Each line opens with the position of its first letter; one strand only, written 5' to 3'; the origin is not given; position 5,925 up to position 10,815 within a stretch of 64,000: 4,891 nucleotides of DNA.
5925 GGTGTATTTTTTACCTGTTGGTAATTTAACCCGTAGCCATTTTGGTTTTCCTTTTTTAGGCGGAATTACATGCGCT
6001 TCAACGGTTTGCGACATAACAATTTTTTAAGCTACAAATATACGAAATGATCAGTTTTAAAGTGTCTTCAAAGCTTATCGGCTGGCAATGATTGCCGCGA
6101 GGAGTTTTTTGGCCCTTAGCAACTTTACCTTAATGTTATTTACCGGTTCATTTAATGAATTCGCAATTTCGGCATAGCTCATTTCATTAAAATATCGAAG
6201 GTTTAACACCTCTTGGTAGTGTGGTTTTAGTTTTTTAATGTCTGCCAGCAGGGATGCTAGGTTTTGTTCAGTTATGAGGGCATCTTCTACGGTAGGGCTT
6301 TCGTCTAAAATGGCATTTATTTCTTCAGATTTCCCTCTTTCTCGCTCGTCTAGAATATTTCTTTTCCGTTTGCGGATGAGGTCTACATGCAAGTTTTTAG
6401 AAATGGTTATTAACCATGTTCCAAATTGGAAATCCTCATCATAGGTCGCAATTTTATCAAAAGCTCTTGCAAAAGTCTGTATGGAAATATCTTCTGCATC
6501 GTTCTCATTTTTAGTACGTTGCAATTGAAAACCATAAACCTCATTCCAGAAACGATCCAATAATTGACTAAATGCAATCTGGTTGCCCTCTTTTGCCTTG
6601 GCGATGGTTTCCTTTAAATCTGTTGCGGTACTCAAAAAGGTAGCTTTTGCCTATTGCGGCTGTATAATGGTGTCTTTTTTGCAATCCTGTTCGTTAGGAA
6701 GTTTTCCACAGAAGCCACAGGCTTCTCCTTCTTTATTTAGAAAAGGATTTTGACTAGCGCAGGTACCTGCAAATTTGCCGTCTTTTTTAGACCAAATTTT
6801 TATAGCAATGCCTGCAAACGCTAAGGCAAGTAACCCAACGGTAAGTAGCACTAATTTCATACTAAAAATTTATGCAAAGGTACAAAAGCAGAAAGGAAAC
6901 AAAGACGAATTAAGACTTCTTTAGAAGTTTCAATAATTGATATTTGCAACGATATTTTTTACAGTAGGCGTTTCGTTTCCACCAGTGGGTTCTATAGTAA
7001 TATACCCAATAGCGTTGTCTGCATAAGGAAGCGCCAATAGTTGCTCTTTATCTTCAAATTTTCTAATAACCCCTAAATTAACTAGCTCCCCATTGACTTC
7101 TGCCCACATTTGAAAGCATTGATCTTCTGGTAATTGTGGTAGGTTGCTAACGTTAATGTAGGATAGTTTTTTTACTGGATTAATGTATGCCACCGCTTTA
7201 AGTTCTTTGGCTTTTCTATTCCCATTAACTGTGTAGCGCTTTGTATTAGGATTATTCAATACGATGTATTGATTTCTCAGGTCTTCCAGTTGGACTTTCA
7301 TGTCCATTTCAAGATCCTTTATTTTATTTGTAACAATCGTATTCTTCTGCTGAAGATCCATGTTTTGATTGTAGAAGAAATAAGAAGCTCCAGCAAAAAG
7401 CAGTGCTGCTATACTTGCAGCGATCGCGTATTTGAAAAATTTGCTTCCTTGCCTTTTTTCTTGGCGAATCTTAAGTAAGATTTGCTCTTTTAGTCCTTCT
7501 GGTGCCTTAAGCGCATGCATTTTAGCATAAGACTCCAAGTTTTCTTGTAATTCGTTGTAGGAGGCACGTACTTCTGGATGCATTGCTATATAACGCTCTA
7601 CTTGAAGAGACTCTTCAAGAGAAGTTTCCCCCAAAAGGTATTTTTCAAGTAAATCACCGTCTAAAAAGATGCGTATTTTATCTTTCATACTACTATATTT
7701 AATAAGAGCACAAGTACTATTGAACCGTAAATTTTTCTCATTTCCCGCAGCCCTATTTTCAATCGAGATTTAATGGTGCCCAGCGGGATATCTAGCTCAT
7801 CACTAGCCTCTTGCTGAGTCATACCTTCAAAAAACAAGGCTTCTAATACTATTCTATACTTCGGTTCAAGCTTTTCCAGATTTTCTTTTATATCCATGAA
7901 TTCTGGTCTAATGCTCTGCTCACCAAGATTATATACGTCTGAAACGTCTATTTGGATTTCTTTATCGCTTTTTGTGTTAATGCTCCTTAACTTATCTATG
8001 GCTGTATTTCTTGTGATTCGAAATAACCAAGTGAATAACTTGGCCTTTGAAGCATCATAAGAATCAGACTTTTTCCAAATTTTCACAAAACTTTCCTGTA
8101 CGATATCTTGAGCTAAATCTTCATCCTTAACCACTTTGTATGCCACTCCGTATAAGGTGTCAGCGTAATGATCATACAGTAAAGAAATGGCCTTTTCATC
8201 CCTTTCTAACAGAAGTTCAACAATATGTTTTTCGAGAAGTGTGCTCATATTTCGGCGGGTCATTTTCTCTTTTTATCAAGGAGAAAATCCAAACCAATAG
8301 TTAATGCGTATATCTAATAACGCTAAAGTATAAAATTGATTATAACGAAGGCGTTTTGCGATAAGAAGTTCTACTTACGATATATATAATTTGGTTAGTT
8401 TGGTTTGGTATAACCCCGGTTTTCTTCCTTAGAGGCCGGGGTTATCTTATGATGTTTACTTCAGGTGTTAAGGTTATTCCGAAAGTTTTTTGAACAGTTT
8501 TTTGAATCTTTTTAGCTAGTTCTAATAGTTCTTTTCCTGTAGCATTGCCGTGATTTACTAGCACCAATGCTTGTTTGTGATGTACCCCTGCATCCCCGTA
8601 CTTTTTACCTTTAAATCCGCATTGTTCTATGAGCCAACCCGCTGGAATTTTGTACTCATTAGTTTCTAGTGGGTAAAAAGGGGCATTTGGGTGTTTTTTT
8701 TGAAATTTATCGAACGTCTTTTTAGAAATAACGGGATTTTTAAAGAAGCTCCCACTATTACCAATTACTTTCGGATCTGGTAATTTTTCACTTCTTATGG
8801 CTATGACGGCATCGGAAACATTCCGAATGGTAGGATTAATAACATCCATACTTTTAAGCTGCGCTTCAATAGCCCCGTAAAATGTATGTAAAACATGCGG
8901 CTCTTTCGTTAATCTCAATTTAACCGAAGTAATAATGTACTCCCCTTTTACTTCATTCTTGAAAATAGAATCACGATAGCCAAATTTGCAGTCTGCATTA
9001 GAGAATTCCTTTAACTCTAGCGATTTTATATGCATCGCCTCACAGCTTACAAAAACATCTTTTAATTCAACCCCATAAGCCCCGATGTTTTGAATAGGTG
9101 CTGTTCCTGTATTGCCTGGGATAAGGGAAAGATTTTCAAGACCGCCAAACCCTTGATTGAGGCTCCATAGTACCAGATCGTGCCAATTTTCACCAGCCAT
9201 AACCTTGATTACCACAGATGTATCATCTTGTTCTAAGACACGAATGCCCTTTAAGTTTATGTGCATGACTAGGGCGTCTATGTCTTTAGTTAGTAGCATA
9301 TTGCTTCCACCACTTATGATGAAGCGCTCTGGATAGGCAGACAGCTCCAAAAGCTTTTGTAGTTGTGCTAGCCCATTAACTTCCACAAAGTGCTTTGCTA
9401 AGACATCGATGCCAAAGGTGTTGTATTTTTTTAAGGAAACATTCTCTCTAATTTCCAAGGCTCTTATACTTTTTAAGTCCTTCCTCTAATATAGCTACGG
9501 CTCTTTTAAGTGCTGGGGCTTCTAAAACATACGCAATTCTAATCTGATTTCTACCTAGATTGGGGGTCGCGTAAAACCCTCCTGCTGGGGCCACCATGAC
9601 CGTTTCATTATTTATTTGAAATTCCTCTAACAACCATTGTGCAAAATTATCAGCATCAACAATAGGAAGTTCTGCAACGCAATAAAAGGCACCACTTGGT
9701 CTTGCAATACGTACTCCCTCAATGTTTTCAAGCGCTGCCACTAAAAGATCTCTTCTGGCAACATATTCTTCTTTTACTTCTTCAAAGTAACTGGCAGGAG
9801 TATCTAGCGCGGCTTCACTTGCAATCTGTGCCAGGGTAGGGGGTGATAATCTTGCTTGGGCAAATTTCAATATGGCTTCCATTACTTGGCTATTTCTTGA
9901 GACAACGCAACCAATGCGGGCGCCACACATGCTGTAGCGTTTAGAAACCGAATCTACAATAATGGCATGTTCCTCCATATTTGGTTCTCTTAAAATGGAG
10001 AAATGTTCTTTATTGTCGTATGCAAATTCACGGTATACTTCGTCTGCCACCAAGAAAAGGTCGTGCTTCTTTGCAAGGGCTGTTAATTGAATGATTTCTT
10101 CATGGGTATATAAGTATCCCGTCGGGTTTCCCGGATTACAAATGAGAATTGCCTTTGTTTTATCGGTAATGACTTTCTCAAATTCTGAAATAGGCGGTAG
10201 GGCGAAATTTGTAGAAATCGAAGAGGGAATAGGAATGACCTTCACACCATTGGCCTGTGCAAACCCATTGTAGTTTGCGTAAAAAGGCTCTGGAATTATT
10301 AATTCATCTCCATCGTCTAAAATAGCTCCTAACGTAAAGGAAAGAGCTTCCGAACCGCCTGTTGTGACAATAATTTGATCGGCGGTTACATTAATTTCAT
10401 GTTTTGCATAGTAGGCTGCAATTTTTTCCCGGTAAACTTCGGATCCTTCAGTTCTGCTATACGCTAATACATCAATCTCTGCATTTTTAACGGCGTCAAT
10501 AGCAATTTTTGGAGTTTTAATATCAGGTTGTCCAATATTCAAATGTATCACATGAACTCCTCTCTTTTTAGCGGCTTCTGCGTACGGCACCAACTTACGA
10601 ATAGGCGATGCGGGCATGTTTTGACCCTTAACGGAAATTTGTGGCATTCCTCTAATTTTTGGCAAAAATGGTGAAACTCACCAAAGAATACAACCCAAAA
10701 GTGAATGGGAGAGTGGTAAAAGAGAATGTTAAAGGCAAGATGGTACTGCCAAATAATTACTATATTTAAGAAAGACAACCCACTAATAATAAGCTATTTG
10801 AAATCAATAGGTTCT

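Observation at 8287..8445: Candidate ECF-sigma-driven small RNA divergent from the SigK-like sigma/anti-sigma pair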

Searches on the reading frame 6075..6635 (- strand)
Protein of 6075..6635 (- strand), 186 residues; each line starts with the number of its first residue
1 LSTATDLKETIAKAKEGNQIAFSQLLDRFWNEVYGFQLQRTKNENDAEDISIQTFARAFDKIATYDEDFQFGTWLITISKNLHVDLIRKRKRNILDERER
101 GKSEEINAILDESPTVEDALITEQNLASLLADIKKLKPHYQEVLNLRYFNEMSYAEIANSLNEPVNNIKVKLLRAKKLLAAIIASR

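Call 7: search_protein_families(library=pfam, proteins=[window:6075-6635:-])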
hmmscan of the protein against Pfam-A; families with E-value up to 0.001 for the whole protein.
window:6075-6635:- (186 aa): 4 families
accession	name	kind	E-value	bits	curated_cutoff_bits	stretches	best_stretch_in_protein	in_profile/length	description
PF08281.18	Sigma70_r4_2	-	1.3e-12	47.5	25.7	1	133-179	8-54/54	Sigma-70, region 4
PF04542.20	Sigma70_r2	-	4.9e-10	39.5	24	1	30-92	6-70/71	Sigma-70 region 2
PF07638.17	Sigma70_ECF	-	3.5e-06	27.5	21.1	1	6-169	3-169/185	ECF sigma factor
PF04545.22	Sigma70_r4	-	3.9e-06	26.7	24.1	1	134-172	3-41/50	Sigma-70, region 4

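Call 53: search_protein_families(library=ncbifam, proteins=[window:6075-6635:-], max_evalue=0.01)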
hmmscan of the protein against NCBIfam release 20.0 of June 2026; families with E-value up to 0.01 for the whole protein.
window:6075-6635:- (186 aa): 87 families (the best 25 are shown)
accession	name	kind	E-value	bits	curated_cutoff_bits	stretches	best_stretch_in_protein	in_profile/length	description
NF007223.0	PRK09641.1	equivalog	1.9e-31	109.4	209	1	8-181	6-182/187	RNA polymerase sigma factor SigW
NF007216.0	PRK09638.1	equivalog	5.3e-27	94.7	194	1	6-179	4-170/180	RNA polymerase sigma factor SigY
TIGR02948.1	SigW_bacill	equivalog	1.2e-26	93.9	243.1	1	8-179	6-180/187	RNA polymerase sigma factor SigW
TIGR02950.1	SigM_subfam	subfamily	2.1e-26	92.7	147.95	1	25-182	5-157/159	RNA polymerase sigma factor, SigM family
TIGR02937.1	sigma70-ECF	superfamily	2.2e-26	92.4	42.9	1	21-179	2-161/165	sigma-70 family RNA polymerase sigma factor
NF009166.1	PRK12513.1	equivalog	9.9e-25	87.4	206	1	11-181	13-184/193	RNA polymerase sigma factor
TIGR02952.1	Sig70_famx2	equivalog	1.7e-24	86.6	206.45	1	11-180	2-167/170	ECF subfamily RNA polymerase sigma factor, BldN family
TIGR02954.1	Sig70_famx3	hypoth_equivalog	2.8e-23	82.5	188.5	1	10-181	6-165/170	RNA polymerase sigma-70 factor, TIGR02954 family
NF008888.0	PRK11922.1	equivalog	3e-23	82.7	204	1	6-184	16-197/231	RNA polymerase sigma factor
NF009168.0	PRK12515.1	subfamily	1.9e-22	79.7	236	1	8-183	10-179/189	RNA polymerase sigma factor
NF009174.0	PRK12522.1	equivalog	4.2e-21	75.7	217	1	23-180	6-164/175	RNA polymerase sigma factor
NF006930.0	PRK09415.1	subfamily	4.5e-20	72.2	198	1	15-181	11-173/179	RNA polymerase factor sigma C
TIGR02989.1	Sig-70_gvs1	subfamily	5.1e-20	72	124.55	1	21-180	2-155/158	RNA polymerase sigma-70 factor, Rhodopirellula/Verrucomicrobium family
NF058625.1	sigma_PG0214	equivalog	5.8e-20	71.7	130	1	19-179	3-157/170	GFO_1088 family ECF-type sigma factor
NF009172.0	PRK12519.1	subfamily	1.5e-19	70.3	222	1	8-173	17-179/194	RNA polymerase sigma factor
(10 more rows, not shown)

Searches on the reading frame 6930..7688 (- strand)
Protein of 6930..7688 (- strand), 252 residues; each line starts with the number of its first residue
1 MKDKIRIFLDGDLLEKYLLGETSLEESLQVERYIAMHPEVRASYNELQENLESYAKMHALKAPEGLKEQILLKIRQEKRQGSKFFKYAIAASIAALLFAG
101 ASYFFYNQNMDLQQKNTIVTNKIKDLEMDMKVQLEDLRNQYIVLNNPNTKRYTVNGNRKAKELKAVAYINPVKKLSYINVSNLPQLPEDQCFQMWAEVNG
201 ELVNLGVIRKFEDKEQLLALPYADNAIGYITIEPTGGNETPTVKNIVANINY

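Call 7: search_protein_families(library=pfam, proteins=[window:6930-7688:-])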
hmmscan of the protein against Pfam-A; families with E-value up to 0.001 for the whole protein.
window:6930-7688:- (252 aa): 2 families
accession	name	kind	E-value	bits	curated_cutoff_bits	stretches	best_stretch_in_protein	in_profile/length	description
PF10099.14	RskA_C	-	6.3e-12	46.3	29.4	1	91-242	5-130/135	Anti-sigma-K factor rskA, C-terminal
PF11859.13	DUF3379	-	0.0002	21.2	33.2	1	34-139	25-136/232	Protein of unknown function (DUF3379)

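Call 52: search_solved_structures(query=window:6930-7688:-, max_evalue=0.1)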
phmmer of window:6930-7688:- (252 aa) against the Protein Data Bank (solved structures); distinct sequences matched with E-value up to 0.1: 0.

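Call 53: search_protein_families(library=ncbifam, proteins=[window:6930-7688:-], max_evalue=0.01)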
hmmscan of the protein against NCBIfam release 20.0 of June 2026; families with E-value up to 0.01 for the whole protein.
window:6930-7688:- (252 aa): 2 families
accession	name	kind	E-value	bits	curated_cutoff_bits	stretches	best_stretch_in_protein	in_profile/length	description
NF052375.1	antisigma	equivalog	2.8e-21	76.5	100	1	13-242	1-214/217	anti-sigma factor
NF010501.0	PRK13920.1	subfamily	7.1e-17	61.8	225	2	12-118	6-111/213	putative anti-sigmaE protein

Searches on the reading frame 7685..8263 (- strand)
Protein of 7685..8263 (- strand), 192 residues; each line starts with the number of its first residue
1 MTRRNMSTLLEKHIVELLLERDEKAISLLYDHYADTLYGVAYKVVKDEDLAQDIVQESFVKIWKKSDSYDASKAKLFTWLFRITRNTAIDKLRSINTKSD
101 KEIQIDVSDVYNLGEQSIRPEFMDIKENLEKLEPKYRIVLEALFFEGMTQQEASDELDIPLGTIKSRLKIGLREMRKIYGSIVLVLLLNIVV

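Call 7: search_protein_families(library=pfam, proteins=[window:7685-8263:-])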
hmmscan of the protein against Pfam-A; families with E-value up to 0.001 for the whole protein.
window:7685-8263:- (192 aa): 4 families
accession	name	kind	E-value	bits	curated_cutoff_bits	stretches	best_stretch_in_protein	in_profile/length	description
PF04542.20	Sigma70_r2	-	4.6e-19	68.4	24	1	29-94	1-67/71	Sigma-70 region 2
PF04545.22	Sigma70_r4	-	9.9e-12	44.6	24.1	1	129-177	2-50/50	Sigma-70, region 4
PF08281.18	Sigma70_r4_2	-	8.3e-11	41.8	25.7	1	126-173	5-52/54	Sigma-70, region 4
PF07638.17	Sigma70_ECF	-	7.4e-09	36.2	21.1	1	14-170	7-174/185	ECF sigma factor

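Call 10: find_related_loci(query=window:7685-8263:-, collection=genome_contigs, flank=4000)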
Query window:7685-8263:- (192 aa) in genome_contigs; peptide patterns used: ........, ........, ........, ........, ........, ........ (x = any residue, [..] = any of these).
598 stretches matched a pattern (row limit reached: there are more); 538 encode a relative of the query (tblastn E <= 1e-3); the best 80 are kept; 80 distinct loci.
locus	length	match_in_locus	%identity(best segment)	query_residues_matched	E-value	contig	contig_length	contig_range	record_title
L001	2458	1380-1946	92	4-192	2e-119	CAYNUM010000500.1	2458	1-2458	MAG TPA_asm: uncultured Croceivirga sp. isolate SRP135972_co2_1 genome assembly, contig: NODE_98041_length_2458_cov_4.70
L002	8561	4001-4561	90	6-192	9e-114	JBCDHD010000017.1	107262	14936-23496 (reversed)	MAG: Bacteroidota bacterium isolate P01_H01_bin.148 k141_2900404_length_107262_cov_42.4195, whole genome shotgun sequenc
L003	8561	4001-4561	91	6-192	3e-113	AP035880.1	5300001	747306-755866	Flavobacteriaceae bacterium GF1 DNA, complete genome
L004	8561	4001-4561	91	6-192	6e-113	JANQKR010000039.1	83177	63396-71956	MAG: Croceivirga sp. isolate PL25a_bin.19 k99_465101, whole genome shotgun sequence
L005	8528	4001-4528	96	6-181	7e-111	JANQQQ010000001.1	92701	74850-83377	MAG: Croceivirga sp. isolate IP29b_bin.31 k99_2965756, whole genome shotgun sequence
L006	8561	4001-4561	88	6-192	2e-110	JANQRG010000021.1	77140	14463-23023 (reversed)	MAG: Croceivirga sp. isolate IP29b_bin.52 k99_1804919, whole genome shotgun sequence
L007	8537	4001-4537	93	4-182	3e-110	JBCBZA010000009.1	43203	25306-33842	MAG: Bacteroidota bacterium isolate P01_A01_bin.103 k141_965923_length_43203_cov_12.1210, whole genome shotgun sequence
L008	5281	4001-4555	88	6-190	3e-109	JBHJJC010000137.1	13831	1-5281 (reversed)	MAG: Croceivirga sp. isolate pac_S2C3548 S2Ck141_948623, whole genome shotgun sequence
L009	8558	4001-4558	86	6-191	8e-109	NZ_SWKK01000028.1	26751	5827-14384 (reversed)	Flavobacterium sp. ASW18X Scaffold19_1, whole genome shotgun sequence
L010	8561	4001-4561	87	6-191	1e-106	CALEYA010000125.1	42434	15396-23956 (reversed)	MAG: uncultured Croceitalea sp. isolate R3_Bin_MAXBIN__048_1 genome assembly, contig: c_000000740575, whole genome shotg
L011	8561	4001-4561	87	6-191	5e-106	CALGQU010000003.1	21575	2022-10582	MAG: uncultured Croceitalea sp. isolate R1_Bin_MAXBIN__126 genome assembly, contig: c_000003007233, whole genome shotgun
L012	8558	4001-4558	86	6-190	2e-105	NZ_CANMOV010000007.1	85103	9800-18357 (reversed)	Uncultured Croceitalea sp. isolate 312-3Z.fasta NODE_7, whole genome shotgun sequence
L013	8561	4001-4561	85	7-192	2e-105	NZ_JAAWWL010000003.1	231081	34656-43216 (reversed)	Croceivirga thetidis strain DJ-13 contig3, whole genome shotgun sequence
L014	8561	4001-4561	84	6-191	4e-105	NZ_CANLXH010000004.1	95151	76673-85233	Uncultured Croceitalea sp. isolate 3-263-3Z.fasta NODE_4, whole genome shotgun sequence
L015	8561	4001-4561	83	6-192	5e-105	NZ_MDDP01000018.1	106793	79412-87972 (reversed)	Cellulophaga omnivescoria strain W5C W5C2.fa18, whole genome shotgun sequence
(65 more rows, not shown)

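Call 51: search_solved_structures(query=window:7685-8248:-, max_evalue=0.001)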
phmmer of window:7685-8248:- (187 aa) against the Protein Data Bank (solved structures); distinct sequences matched with E-value up to 0.001: 23.
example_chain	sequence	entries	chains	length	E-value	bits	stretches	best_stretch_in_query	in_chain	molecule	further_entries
2q1z_A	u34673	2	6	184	7.5e-19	71.5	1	15-172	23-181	RpoE, ECF SigE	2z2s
4nqw_A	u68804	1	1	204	1.4e-17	67.4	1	15-172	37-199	ECF RNA polymerase sigma factor SigK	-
5wuq_A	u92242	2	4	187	4.7e-17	65.7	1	4-172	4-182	ECF RNA polymerase sigma factor SigW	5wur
6dv9_F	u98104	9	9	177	1.1e-13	54.7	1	21-172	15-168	ECF RNA polymerase sigma factor SigL | RNA polymerase sigma factor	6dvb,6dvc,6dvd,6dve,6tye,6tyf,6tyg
8z6g_B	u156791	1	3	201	7.4e-13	52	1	6-164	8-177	RNA polymerase sigma factor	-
6in7_B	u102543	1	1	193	7.6e-13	52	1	6-164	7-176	RNA polymerase sigma-H factor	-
1or7_A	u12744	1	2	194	6.1e-12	49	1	4-163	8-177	RNA polymerase sigma-E factor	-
6jbq_F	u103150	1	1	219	9.5e-12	48.4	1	4-163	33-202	ECF RNA polymerase sigma-E factor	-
5zx2_F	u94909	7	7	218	3.7e-11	46.5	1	29-176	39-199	ECF RNA polymerase sigma factor SigH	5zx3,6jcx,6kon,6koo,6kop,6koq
9m9d_F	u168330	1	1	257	9.2e-11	45.2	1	26-172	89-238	ECF RNA polymerase sigma factor SigE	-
9m9e_F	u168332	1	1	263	9.8e-11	45.1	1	26-172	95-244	ECF RNA polymerase sigma factor SigE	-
9m98_F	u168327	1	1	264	9.9e-11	45.1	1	26-172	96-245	ECF RNA polymerase sigma factor SigE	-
6jcy_F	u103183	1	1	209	3.8e-10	43.2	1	29-176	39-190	ECF RNA polymerase sigma factor SigH,ECF RNA polymerase sigma factor SigE,ECF RNA polymera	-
5or5_A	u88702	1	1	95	2.2e-09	40.7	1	4-86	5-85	ECF RNA polymerase sigma-E factor,ECF RNA polymerase sigma factor SigW,ECF RNA polymerase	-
7qh5_A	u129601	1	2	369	2.5e-09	40.5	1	17-89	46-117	RNA polymerase sigma factor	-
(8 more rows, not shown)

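Call 53: search_protein_families(library=ncbifam, proteins=[window:7685-8248:-], max_evalue=0.01)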
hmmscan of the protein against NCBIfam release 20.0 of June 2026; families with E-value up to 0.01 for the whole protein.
window:7685-8248:- (187 aa): 88 families (the best 25 are shown)
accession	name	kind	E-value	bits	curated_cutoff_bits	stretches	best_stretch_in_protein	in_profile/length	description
NF008890.0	PRK11924.1-3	equivalog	1.5e-32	112.6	284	1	7-174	27-201/205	RNA polymerase sigma factor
NF007227.0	PRK09645.1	subfamily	8.9e-32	110.4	202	1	15-173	9-169/177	sigma-70 family RNA polymerase sigma factor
NF009172.0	PRK12519.1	subfamily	1.1e-31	109.9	222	1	8-173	18-188/194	RNA polymerase sigma factor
NF007228.0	PRK09646.1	subfamily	8.9e-31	107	226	1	9-175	20-191/194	ECF RNA polymerase sigma factor SigK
NF009178.0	PRK12526.1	equivalog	8.4e-29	100.6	301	1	4-172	28-204/211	RNA polymerase sigma factor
NF007223.0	PRK09641.1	equivalog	2e-28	99.5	209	1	5-173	4-183/187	RNA polymerase sigma factor SigW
NF004113.0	PRK05602.1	equivalog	8e-28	97.5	208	1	8-172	34-199/211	RNA polymerase sigma factor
TIGR02985.1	Sig70_bacteroi1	subfamily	2.3e-27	96.2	126.4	1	20-172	2-160/162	RNA polymerase sigma-70 factor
NF009189.0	PRK12537.1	equivalog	1.1e-26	93.5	261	1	17-172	21-179/182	RNA polymerase sigma factor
NF009183.0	PRK12531.1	equivalog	1.8e-26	93.1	353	1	11-172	19-187/194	RNA polymerase sigma factor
NF010500.0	PRK13919.1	subfamily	3.7e-26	92.4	226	1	7-171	11-180/186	putative RNA polymerase sigma E protein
NF009167.0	PRK12514.1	equivalog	9.3e-26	90.8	265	1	16-171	17-175/180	RNA polymerase sigma factor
TIGR02948.1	SigW_bacill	equivalog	2.1e-25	89.9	243.1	1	5-173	4-183/187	RNA polymerase sigma factor SigW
TIGR02937.1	sigma70-ECF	superfamily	6.2e-25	87.7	42.9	1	20-172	2-163/165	sigma-70 family RNA polymerase sigma factor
NF007216.0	PRK09638.1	equivalog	2.3e-24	86.1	194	1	6-172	5-172/180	RNA polymerase sigma factor SigY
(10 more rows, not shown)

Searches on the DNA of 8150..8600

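Call 5: search_rna_families(source=window, start=8150, end=8600, threshold=evalue, max_evalue=10)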
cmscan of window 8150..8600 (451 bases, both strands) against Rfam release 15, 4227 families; matches with E-value up to 10: 2.
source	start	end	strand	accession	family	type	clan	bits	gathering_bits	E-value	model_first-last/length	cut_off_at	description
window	8314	8439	+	RF00628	RgsA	Gene; sRNA;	-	19.6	88.4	0.011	1-194/194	no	RgsA sRNA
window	8168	8236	-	RF01985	ZEB2_AS1_2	Gene; lncRNA;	-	13.3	70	1.4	1-61/61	no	ZEB2 antisense RNA 1 conserved region 2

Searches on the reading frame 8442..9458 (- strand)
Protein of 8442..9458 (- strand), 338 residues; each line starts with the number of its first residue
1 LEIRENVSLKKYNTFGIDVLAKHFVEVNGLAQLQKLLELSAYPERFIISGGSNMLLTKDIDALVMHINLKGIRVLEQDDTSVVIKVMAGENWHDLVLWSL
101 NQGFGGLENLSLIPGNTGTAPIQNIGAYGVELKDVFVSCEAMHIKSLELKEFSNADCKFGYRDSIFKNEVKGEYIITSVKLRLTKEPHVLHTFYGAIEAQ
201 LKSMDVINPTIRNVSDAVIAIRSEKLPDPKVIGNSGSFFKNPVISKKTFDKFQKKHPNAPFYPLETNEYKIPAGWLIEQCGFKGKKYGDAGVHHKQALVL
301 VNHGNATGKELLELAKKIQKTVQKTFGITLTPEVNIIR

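Call 7: search_protein_families(library=pfam, proteins=[window:8442-9458:-])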
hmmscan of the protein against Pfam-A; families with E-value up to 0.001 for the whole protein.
window:8442-9458:- (338 aa): 2 families
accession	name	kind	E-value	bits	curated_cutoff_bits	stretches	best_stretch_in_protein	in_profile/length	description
PF02873.21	MurB_C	-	1.2e-31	109.2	27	1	214-337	2-99/99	UDP-N-acetylenolpyruvoylglucosamine reductase, C-terminal domain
PF01565.28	FAD_binding_4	-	3.5e-14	53.1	26.4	1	24-142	4-129/139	FAD binding domain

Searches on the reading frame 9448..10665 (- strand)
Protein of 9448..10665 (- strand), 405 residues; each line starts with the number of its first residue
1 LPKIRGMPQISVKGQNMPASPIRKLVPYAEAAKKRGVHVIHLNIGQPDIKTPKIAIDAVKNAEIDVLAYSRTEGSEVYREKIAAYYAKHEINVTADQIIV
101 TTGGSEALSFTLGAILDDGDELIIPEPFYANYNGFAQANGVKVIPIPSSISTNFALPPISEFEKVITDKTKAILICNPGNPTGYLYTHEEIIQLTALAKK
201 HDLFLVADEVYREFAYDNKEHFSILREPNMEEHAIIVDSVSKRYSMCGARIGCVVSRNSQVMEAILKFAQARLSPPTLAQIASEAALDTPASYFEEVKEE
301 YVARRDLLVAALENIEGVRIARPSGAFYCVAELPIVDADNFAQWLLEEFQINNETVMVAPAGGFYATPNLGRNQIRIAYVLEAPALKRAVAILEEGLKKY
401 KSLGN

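Call 7: search_protein_families(library=pfam, proteins=[window:9448-10665:-])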
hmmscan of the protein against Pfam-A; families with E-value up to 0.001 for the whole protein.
window:9448-10665:- (405 aa): 4 families
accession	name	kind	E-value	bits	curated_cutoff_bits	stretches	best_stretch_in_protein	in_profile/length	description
PF00155.27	Aminotran_1_2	-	3.4e-57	194.7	19.7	1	38-390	2-358/361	Aminotransferase class I and II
PF00266.25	Aminotran_5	-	1.3e-08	34.7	21.5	1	75-210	45-177/371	Aminotransferase class-V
PF01053.26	Cys_Met_Meta_PP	-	1.5e-06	27.5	27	1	94-211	66-176/381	Cys/Met metabolism PLP-dependent enzyme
PF01041.23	DegT_DnrJ_EryC1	-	7.5e-06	25.8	19.8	1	95-208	39-145/360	DegT/DnrJ/EryC1/StrS aminotransferase family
